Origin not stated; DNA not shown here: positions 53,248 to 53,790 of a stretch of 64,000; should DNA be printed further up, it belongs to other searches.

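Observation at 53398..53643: Phage-encoded GapR (DUF2312) nucleoid-associated protein homolog, a host clue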

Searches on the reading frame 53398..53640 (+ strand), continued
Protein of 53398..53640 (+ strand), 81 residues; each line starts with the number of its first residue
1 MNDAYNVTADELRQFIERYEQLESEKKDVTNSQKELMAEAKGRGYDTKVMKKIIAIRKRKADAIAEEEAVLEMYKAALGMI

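Call 14: find_encoding_contigs(protein=P0056, flank=5000, max_places=3)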
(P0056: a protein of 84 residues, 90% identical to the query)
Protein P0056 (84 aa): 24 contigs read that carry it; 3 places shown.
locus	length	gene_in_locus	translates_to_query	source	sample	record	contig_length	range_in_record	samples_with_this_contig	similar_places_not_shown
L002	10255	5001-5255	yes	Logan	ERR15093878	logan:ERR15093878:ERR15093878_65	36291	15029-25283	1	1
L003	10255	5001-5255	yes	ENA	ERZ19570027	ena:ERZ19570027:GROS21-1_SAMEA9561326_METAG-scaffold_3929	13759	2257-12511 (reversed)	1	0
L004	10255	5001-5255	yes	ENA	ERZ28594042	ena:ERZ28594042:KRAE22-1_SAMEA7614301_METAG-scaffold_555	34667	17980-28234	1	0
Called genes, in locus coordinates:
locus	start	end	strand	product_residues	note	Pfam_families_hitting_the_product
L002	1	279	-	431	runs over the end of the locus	PF01595:CNNM, PF00571:CBS, PF03471:CorC_HlyC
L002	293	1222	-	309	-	PF02899:Phage_int_SAM_1, PF00589:Phage_integrase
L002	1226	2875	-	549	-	-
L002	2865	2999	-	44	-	-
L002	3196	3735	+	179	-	PF13238:AAA_18 (weak), PF01202:SKI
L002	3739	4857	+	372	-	PF00465:Fe-ADH (weak), PF13685:Fe-ADH_2, PF01761:DHQ_synthase, PF24621:DHQS_C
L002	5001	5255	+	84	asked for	PF10073:GapR_DNA-bd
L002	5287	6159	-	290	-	-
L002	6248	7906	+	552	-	PF00528:BPD_transp_1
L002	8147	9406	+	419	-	PF13347:MFS_2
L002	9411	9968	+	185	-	PF08547:CIA30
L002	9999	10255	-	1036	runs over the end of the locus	PF08548:Peptidase_M10_C, PF00353:HemolysinCabind, PF08548:Peptidase_M10_C (weak)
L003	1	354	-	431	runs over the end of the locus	PF01595:CNNM, PF00571:CBS, PF03471:CorC_HlyC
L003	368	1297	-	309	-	PF02899:Phage_int_SAM_1, PF00589:Phage_integrase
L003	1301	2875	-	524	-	-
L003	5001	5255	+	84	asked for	PF10073:GapR_DNA-bd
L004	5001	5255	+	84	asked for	PF10073:GapR_DNA-bd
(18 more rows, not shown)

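Call 15: find_encoding_contigs(protein=P0086, flank=5000, max_places=2)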
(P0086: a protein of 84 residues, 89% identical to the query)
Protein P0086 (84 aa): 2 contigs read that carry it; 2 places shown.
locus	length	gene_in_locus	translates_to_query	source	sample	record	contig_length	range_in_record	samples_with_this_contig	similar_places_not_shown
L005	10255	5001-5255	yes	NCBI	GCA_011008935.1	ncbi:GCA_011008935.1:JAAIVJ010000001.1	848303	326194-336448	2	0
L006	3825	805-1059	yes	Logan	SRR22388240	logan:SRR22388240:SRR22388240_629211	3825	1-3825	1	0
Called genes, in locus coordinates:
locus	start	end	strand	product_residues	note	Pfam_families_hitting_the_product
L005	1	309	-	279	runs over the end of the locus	PF00571:CBS, PF03471:CorC_HlyC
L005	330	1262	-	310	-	PF02899:Phage_int_SAM_1, PF00589:Phage_integrase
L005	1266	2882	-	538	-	-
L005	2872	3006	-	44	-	-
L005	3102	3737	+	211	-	PF01202:SKI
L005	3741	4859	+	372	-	PF13685:Fe-ADH_2, PF01761:DHQ_synthase, PF24621:DHQS_C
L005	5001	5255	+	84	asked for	PF10073:GapR_DNA-bd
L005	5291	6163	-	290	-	-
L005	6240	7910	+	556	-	PF00528:BPD_transp_1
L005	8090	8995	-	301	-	PF00126:HTH_1, PF03466:LysR_substrate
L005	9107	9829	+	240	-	PF03746:LamB_YcsF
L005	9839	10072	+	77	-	PF00364:Biotin_lipoyl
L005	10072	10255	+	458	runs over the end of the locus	PF00289:Biotin_carb_N, PF02786:CPSase_L_D2, PF07478:Dala_Dala_lig_C, PF02785:Biotin_carb_C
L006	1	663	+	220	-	?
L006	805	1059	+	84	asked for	PF10073:GapR_DNA-bd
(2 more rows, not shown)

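Call 16: find_encoding_contigs(protein=P0030, flank=10000, max_places=3)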
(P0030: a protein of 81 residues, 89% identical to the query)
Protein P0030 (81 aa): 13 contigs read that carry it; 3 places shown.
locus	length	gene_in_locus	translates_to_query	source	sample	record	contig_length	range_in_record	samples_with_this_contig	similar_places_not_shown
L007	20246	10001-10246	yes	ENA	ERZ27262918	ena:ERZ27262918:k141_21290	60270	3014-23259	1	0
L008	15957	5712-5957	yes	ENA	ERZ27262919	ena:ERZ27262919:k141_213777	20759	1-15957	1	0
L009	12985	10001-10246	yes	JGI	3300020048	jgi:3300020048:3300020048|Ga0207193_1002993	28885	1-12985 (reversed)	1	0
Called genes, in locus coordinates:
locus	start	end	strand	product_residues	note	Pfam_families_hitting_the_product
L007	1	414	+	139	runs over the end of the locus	PF20025:DUF6433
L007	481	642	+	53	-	-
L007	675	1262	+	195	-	PF06941:NT5C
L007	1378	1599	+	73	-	-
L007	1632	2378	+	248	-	PF02562:PhoH, PF13245:AAA_19 (weak), PF13604:AAA_30 (faint)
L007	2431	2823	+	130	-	PF05488:PAAR_motif (faint)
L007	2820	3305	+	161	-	PF23474:Acb1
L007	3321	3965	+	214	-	PF12705:PDDEXK_1 (faint)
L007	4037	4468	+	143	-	PF13328:HD_4 (weak), PF01966:HD (weak)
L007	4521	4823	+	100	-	-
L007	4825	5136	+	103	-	PF00383:dCMP_cyt_deam_1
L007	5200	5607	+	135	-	-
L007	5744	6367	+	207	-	-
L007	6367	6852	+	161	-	-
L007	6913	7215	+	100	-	-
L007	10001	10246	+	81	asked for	PF10073:GapR_DNA-bd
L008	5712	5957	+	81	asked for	PF10073:GapR_DNA-bd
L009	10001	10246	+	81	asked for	PF10073:GapR_DNA-bd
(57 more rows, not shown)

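Call 20: find_related_loci(query=window:53398-53640:+, collection=genome_contigs, flank=3000)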
Query window:53398-53640:+ (81 aa) in genome_contigs; peptide patterns used: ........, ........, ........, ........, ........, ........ (x = any residue, [..] = any of these).
600 stretches matched a pattern (row limit reached: there are more); 517 encode a relative of the query (tblastn E <= 1e-3); the best 80 are kept; 80 distinct loci.
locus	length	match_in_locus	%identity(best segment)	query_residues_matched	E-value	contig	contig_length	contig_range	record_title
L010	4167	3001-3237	90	2-80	7e-44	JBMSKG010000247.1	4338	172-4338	MAG: Paracoccaceae bacterium isolate ARD_V9_S7_100percent_par_metabat.63 NODE_14340_length_4338_cov_4.887229, whole geno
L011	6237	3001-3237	90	2-80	1e-43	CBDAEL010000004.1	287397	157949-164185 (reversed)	Paracoccaceae bacterium isolate RE-M30 genome assembly, contig: RE-M30-c5, whole genome shotgun sequence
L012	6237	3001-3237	90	2-80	1e-43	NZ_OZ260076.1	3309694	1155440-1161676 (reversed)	MAG: Tabrizicola sp. isolate NI281-mx-bin11 chromosome 1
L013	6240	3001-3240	86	2-81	3e-43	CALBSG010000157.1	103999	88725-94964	MAG TPA_asm: uncultured Rhodobacteraceae bacterium isolate SRR6231161_bin.63_CONCOCT_v1.1_MAG genome assembly, contig: E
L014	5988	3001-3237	87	2-80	3e-43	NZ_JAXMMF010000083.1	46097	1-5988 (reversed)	MAG: Tabrizicola sp. isolate NC_metabat.bin.9 k141_54137, whole genome shotgun sequence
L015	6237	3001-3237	89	2-80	5e-43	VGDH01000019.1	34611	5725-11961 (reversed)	MAG: Alphaproteobacteria bacterium isolate K_Offshore_40m_m1_238 K_Offshore_40m_m1_238_Ga0194133_10001878, whole genome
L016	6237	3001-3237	86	2-80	5e-43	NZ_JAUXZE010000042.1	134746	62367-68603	MAG: Tabrizicola sp. isolate C18_maxbin.019 C18_k141_211531, whole genome shotgun sequence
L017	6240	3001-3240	86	2-81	7e-43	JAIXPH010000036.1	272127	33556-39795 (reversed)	MAG: Rhodobacteraceae bacterium isolate C1_MAG_00057 C1_MAG_00057_000000000046, whole genome shotgun sequence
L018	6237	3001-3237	89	2-80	3e-43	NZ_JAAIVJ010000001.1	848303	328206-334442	Tabrizicola oligotrophica strain KMS-5 contig00001, whole genome shotgun sequence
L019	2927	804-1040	86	2-80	3e-42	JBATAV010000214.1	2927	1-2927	MAG: Paracoccaceae bacterium isolate MFD10514_ilm_asm_bin20 k127_235218, whole genome shotgun sequence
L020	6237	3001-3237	85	2-80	5e-42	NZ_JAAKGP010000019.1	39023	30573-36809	Rhodobacter sp. SGA-6-6 19, whole genome shotgun sequence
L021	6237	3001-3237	85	2-80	6e-42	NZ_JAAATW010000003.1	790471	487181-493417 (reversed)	Rhodobacter ruber strain CCP-1 contig00003, whole genome shotgun sequence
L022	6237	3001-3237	85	2-80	6e-42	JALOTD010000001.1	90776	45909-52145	MAG: Tabrizicola sp. isolate Prado224 scaffold_396, whole genome shotgun sequence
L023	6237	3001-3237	86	2-80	9e-42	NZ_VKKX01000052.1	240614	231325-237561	Gemmobacter caeruleus strain N8 NODE_6, whole genome shotgun sequence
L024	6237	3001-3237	85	2-80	6e-42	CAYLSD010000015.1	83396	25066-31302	MAG TPA_asm: uncultured Fuscovulum sp. isolate SRP344714_co1_257 genome assembly, contig: NODE_652_length_83396_cov_27.3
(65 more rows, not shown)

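Call 21: find_related_loci(query=window:53398-53640:+, collection=viral_contigs, flank=6000)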
Query window:53398-53640:+ (81 aa) in viral_contigs; peptide patterns used: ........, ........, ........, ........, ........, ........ (x = any residue, [..] = any of these).
201 stretches matched a pattern; 166 encode a relative of the query (tblastn E <= 1e-3); the best 80 are kept; 80 distinct loci.
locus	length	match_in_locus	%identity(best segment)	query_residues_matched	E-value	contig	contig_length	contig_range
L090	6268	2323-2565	100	1-81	4e-49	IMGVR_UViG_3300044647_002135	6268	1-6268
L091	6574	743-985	99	1-81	1e-48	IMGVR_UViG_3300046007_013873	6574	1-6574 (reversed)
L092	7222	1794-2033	96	1-80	2e-47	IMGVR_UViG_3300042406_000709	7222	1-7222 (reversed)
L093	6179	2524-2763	96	1-80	2e-46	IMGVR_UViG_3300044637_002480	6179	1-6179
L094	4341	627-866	96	1-80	2e-46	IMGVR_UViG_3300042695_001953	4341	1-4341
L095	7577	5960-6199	96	1-80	2e-46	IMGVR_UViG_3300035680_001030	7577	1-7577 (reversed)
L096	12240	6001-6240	93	1-80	1e-45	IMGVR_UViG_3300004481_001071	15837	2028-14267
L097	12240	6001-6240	93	1-80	7e-45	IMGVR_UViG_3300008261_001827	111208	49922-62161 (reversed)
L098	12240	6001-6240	93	1-80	7e-45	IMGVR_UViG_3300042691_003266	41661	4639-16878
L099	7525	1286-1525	93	1-80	7e-45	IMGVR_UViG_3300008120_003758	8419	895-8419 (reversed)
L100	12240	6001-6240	93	1-80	7e-45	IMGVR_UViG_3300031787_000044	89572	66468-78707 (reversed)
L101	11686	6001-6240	93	1-80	7e-45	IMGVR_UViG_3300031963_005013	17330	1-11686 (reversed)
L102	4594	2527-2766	90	1-80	5e-45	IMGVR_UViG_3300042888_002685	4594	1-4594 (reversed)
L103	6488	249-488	93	1-80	7e-45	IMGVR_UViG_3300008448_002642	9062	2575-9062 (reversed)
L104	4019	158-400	90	1-81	3e-44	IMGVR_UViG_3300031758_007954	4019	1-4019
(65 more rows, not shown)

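Call 29: search_protein_families(library=pfam, proteins=[L001:2851-3294:+, L001:3436-4065:+, L001:1606-1944:+, L001:111-386:+, L001:4153-4383:+, L001:3281-3433:+], max_evalue=1)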
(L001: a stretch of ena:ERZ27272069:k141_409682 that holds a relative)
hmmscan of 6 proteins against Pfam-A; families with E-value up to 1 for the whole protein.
L001:2851-3294:+ (148 aa): 1 family
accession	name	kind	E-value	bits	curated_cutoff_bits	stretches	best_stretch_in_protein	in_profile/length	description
PF20025.4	DUF6433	-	3.7e-26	91.8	38.9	1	8-116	1-110/115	Family of unknown function (DUF6433)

L001:3436-4065:+ (210 aa): 0 families

L001:1606-1944:+ (113 aa): 1 family
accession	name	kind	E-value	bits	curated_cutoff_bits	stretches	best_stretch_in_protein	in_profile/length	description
PF16746.10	BAR_3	-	0.093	12.8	31.7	1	58-112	29-83/235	BAR domain of APPL family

L001:111-386:+ (92 aa): 2 families
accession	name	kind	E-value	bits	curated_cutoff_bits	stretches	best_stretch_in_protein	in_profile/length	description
PF04772.17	Flu_B_M2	-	0.055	14.2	25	1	48-90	33-75/109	Influenza B matrix protein 2 (BM2)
PF10532.14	Plant_all_beta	-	0.19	12.5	30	0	4-34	73-103/114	Plant specific N-all beta domain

L001:4153-4383:+ (77 aa): 1 family
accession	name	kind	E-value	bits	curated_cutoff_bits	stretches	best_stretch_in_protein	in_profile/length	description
PF07159.17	CYRIA-B_Rac1-bd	-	0.055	13.1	23.1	1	19-68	17-66/301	CYRIA/CYRIB Rac1 binding domain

L001:3281-3433:+ (51 aa): 0 families

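Call 37: get_annotated_region(hit=H20, flank=4000)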
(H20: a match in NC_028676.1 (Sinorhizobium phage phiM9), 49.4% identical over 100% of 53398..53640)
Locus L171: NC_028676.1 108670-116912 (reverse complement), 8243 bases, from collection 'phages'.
description: Sinorhizobium phage phiM9, complete genome.
organism: Sinorhizobium phage phiM9 (NCBI taxid 1636182)
taxonomy: Viruses; Duplodnaviria; Heunggongvirae; Uroviricota; Caudoviricetes; Pootjesviridae; Emnonavirus; Emnonavirus phiM9
host: Sinorhizobium meliloti; source: -; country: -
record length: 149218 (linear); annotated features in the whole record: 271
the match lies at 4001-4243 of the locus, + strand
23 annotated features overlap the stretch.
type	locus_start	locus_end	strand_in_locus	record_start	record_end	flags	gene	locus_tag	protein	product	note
CDS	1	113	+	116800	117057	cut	-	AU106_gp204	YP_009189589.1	hypothetical protein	similar to predicted protein P106B_56 from Rhizobium phage vB_RglS_P106B YP_009005982.1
CDS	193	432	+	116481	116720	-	-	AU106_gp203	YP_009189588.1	hypothetical protein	-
CDS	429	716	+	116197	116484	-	-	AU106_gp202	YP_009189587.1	hypothetical protein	-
CDS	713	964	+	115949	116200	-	-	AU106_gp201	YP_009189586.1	hypothetical protein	-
CDS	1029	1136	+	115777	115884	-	-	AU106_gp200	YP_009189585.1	hypothetical protein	-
CDS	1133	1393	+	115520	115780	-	-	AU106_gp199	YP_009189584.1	hypothetical protein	-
CDS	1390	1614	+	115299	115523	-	-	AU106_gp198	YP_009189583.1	hypothetical protein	-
CDS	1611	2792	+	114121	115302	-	-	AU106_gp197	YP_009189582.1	glycosyltransferase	-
CDS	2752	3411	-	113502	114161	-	-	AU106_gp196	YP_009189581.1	homing endonuclease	-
CDS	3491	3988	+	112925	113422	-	-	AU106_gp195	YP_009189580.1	hypothetical protein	-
CDS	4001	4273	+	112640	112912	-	-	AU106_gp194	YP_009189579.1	DUF2312 domain-containing protein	-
CDS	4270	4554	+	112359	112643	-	-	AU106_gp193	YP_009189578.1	host RecBCD nuclease inhibitor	-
CDS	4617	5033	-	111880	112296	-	-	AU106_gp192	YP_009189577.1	ParB-like partition protein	predicted ParB-like nuclease domain containing protein (pfam02195)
CDS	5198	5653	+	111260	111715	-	-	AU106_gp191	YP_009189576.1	hypothetical protein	-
CDS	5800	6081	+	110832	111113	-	-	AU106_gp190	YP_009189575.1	hypothetical protein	-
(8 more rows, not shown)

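Call 38: get_annotated_region(hit=H48, flank=4000)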
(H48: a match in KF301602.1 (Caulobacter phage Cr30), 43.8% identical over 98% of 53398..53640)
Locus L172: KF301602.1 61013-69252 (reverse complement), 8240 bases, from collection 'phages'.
description: Caulobacter phage Cr30, complete genome.
organism: Caulobacter phage Cr30 (NCBI taxid 1357714)
taxonomy: Viruses; Duplodnaviria; Heunggongvirae; Uroviricota; Caudoviricetes
host: Caulobacter crescentus CB15; source: pond water; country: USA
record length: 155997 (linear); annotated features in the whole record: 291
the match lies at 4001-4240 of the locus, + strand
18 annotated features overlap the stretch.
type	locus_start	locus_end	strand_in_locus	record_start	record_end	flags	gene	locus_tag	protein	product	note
CDS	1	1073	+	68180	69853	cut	-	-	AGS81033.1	recombination endonuclease subunit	-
CDS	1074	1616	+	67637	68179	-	-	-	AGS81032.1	hypothetical protein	-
CDS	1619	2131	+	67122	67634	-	-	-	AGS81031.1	peptide deformylase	-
CDS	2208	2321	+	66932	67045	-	-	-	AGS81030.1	hypothetical protein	-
CDS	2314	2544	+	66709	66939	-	-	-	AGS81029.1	hypothetical protein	-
CDS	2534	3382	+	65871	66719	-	-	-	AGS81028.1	hypothetical protein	-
CDS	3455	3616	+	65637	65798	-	-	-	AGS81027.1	hypothetical protein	-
CDS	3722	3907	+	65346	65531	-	-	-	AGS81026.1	hypothetical protein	-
CDS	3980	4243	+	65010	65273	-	-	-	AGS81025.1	hypothetical protein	-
CDS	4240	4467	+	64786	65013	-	-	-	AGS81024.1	hypothetical protein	-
CDS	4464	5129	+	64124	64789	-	-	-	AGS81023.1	sliding clamp DNA polymerase accessory protein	-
CDS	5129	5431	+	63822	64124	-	-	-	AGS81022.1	hypothetical protein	-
CDS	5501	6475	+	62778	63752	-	-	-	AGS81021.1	clamp loader large subunit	phage T4 gp44 homolog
CDS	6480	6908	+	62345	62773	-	-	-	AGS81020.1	clamp loader small subunit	phage T4 gp62 homolog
CDS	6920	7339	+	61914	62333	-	-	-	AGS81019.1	RegA protein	-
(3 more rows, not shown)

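Call 39: get_annotated_region(hit=H10, flank=4000)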
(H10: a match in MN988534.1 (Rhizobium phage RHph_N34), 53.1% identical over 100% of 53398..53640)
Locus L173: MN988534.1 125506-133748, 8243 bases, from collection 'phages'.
description: Rhizobium phage RHph_N34, complete genome.
organism: Rhizobium phage RHph_N34 (NCBI taxid 2509586)
taxonomy: Viruses; Duplodnaviria; Heunggongvirae; Uroviricota; Caudoviricetes; Pootjesviridae; Staniewskivirinae; Trinifflemingvirus; Trinifflemingvirus N34
host: Rhizobium etli CFN42; source: agricultural lands; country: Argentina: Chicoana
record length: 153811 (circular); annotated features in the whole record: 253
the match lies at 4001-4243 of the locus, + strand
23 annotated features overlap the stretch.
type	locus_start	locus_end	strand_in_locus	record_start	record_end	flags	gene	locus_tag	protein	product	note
CDS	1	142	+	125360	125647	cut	-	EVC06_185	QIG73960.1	hypothetical protein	-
CDS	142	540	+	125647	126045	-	-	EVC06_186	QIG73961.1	hypothetical protein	-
CDS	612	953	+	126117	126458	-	-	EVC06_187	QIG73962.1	hypothetical protein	-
CDS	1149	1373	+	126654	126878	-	-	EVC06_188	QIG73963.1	hypothetical protein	-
CDS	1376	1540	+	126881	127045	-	-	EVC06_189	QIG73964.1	hypothetical protein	-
CDS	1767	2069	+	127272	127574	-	-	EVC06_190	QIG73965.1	hypothetical protein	-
CDS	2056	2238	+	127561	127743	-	-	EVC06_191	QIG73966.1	hypothetical protein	-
CDS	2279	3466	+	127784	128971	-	-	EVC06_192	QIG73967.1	putative glycosyltransferase protein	-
CDS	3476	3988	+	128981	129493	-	-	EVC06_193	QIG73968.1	hypothetical protein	-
CDS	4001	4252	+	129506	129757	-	-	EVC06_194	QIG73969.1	hypothetical protein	-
CDS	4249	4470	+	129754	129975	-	-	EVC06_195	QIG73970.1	host recBCD nuclease inhibitor protein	-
CDS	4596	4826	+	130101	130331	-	-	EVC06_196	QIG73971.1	hypothetical protein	-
CDS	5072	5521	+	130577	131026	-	-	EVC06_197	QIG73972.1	hypothetical protein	-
CDS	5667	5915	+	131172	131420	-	-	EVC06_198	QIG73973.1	hypothetical protein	-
CDS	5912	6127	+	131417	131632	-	-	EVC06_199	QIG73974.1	hypothetical protein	-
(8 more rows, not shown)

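Call 41: search_protein_families(library=phrogs, proteins=[window:53398-53640:+], max_evalue=0.001)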
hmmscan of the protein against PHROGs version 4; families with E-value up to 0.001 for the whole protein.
window:53398-53640:+ (81 aa): 1 family
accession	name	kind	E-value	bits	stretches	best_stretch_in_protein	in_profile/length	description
phrog_4212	-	unknown function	1.7e-34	120.6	1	2-80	273-351/353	-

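Call 77: list_cluster_members(proteins=[P0001, P0013, P0023, P0059])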
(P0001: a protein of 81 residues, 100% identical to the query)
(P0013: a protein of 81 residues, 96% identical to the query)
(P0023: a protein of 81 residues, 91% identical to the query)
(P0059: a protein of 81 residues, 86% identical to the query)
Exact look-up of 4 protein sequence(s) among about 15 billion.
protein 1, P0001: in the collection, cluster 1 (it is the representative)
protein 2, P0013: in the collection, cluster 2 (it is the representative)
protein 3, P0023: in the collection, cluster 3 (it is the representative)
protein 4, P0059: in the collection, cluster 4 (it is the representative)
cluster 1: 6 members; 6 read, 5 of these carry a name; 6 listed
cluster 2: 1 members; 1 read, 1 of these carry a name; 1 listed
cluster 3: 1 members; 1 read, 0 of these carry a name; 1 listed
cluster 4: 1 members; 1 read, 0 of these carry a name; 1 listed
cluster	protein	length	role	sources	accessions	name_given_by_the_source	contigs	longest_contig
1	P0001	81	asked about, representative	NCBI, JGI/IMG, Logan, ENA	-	uncharacterized protein (UPF0335 family)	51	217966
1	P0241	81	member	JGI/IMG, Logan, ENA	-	uncharacterized protein (UPF0335 family)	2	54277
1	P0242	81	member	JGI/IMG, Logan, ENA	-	uncharacterized protein (UPF0335 family)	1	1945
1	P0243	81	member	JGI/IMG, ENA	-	uncharacterized protein (UPF0335 family)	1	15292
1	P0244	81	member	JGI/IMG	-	uncharacterized protein (UPF0335 family)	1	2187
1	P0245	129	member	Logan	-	-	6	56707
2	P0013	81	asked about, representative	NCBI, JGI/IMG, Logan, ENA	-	uncharacterized protein (UPF0335 family)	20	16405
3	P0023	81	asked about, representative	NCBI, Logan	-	-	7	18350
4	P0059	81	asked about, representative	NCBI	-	-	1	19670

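Call 84: get_annotated_region(hit=H8, flank=2500)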
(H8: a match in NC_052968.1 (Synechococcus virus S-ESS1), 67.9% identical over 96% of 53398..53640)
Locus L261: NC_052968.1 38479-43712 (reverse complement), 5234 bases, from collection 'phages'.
description: Synechococcus virus S-ESS1, complete genome.
organism: Synechococcus virus S-ESS1 (NCBI taxid 1964565)
taxonomy: Viruses; Duplodnaviria; Heunggongvirae; Uroviricota; Caudoviricetes; Casjensviridae; Sessunavirus; Sessunavirus SESS1
host: Synechococcus sp.; source: -; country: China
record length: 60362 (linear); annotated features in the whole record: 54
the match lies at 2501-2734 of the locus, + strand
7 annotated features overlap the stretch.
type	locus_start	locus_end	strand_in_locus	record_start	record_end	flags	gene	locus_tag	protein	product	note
CDS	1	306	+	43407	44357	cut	-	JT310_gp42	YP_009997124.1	FAD-dependent thymidylate synthase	DNA metabolism and repair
CDS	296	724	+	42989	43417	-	-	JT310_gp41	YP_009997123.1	dihydrofolate reductase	DNA metabolism and repair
CDS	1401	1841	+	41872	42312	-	-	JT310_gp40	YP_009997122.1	DUF3310 domain-containing protein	-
CDS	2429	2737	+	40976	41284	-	-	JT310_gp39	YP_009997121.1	hypothetical protein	-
CDS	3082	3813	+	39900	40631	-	-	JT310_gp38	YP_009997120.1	DNA methyltransferase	DNA metabolism and repair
CDS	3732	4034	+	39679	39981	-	-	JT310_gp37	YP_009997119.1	hypothetical protein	hypothetical protein P10VF_021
CDS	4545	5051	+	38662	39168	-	-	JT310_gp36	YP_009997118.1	tail fiber protein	host interaction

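Call 85: predict_structure(alignment_id=A5)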
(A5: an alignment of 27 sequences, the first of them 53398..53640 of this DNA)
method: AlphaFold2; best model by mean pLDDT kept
length: 81 residues; sequences in the alignment: 27
mean_pLDDT: 76.6   pTM: 0.64
mean pLDDT of the five models: 76.6, 72.5, 63.8, 61.7, 59.2
residues with pLDDT >= 90: 0; 70-90: 65; 50-70: 12; < 50: 4
segments of 3 or more residues with pLDDT < 50: 1-4
pLDDT, mean of each block of 10 residues (from residue 1): 57 86 78 87 82 82 73 70 51
secondary structure, 60 per line:
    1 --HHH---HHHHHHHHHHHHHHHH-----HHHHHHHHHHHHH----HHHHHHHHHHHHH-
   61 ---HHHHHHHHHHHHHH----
elements in order: H9-24 H30-42 H47-59 H64-77
